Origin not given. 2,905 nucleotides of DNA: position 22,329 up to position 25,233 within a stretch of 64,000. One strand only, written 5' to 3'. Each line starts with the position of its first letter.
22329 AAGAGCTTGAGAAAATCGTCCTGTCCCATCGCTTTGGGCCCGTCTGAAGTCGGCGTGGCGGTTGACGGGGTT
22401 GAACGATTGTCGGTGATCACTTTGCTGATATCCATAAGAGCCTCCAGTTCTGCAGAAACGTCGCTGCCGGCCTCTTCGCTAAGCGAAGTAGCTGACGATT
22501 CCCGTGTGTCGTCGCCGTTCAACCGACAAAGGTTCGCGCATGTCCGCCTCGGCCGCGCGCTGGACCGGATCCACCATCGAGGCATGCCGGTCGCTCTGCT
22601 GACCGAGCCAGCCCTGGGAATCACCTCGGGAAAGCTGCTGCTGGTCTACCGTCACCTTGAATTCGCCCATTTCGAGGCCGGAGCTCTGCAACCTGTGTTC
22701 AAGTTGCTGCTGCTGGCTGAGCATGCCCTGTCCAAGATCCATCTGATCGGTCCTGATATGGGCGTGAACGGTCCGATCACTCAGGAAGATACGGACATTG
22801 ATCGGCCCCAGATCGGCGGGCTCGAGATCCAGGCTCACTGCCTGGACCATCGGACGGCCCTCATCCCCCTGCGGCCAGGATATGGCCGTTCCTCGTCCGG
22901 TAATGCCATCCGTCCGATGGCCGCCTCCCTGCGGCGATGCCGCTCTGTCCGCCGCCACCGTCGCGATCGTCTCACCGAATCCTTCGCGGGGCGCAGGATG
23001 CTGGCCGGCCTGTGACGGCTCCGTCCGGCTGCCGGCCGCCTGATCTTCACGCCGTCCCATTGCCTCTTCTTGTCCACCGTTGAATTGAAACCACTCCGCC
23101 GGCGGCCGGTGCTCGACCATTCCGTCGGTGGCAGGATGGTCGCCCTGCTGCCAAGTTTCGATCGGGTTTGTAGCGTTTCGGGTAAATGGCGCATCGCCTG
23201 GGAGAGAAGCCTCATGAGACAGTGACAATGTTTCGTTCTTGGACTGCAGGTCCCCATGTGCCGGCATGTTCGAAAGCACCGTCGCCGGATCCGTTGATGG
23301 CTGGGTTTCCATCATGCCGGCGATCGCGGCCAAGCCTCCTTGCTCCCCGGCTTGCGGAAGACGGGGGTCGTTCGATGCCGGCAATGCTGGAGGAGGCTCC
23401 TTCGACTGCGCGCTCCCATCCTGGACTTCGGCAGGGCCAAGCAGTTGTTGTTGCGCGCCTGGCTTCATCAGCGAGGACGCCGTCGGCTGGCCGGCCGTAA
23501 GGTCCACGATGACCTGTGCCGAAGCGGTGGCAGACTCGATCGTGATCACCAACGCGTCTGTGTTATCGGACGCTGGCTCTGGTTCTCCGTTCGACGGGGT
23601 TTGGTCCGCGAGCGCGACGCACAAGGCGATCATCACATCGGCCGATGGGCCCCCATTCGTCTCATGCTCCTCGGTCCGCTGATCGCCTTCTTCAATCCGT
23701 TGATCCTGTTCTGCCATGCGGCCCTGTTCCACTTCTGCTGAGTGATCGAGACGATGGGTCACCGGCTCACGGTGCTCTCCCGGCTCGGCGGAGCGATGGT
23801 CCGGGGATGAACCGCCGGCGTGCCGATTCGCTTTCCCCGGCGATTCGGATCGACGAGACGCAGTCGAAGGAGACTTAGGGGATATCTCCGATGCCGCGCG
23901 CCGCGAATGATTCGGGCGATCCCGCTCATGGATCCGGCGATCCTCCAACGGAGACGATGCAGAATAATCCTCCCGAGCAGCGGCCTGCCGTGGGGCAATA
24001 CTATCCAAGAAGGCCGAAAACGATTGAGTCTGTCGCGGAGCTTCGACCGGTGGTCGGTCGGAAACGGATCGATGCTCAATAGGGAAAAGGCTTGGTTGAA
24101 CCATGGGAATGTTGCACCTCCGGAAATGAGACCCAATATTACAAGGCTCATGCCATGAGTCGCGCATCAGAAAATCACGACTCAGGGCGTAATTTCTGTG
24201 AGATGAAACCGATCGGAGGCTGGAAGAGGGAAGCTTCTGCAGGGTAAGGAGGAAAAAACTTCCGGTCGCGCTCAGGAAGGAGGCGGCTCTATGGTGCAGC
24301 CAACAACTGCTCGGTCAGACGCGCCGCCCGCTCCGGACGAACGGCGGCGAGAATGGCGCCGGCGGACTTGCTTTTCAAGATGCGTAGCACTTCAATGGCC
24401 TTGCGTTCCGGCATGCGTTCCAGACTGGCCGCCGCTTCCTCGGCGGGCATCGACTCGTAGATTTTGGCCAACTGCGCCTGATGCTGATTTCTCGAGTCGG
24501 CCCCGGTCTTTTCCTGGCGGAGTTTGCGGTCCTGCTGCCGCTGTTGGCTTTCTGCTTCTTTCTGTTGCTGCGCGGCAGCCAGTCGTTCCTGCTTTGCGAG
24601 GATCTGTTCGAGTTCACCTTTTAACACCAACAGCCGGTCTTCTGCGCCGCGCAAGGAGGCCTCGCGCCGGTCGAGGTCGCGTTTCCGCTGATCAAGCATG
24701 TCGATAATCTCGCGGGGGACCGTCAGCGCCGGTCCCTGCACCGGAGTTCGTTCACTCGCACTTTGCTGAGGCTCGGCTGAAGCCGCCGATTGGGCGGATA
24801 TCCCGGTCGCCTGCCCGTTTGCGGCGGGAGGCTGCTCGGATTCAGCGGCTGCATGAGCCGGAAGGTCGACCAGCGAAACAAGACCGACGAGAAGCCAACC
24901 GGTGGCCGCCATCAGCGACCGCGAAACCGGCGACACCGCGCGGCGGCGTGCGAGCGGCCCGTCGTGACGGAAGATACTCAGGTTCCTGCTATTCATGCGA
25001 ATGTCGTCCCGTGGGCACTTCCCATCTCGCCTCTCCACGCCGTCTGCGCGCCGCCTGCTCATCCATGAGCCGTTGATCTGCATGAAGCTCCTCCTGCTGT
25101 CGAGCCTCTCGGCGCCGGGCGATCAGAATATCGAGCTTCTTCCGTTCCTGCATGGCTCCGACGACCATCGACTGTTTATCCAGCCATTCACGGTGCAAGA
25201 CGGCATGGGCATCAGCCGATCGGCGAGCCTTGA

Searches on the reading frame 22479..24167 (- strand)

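Call 61: search_protein_families(library=pfam, proteins=[window:22479-24167:-], max_evalue=0.01)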
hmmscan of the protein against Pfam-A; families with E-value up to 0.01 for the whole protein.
window:22479-24167:- (562 aa): 1 family
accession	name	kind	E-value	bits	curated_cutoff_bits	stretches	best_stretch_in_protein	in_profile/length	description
PF02120.21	Flg_hook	-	1.3e-11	44.5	29.8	1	441-511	12-82/85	Flagellar hook-length control protein FliK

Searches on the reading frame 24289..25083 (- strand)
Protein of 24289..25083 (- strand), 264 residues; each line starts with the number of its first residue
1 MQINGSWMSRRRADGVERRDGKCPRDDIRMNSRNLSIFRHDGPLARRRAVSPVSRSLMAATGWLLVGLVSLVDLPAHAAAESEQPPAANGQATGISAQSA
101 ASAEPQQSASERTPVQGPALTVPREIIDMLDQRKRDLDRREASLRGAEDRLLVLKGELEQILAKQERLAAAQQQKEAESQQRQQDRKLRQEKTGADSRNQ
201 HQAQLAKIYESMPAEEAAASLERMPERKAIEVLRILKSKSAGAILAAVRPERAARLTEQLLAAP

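Call 61: search_protein_families(library=pfam, proteins=[window:24289-25083:-], max_evalue=0.01)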
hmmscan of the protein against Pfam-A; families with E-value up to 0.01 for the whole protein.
window:24289-25083:- (264 aa): 1 family
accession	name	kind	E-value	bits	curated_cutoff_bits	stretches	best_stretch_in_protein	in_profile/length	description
PF03448.22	MgtE_N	-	5.1e-07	30.6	25.9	1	201-260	2-61/102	MgtE intracellular N domain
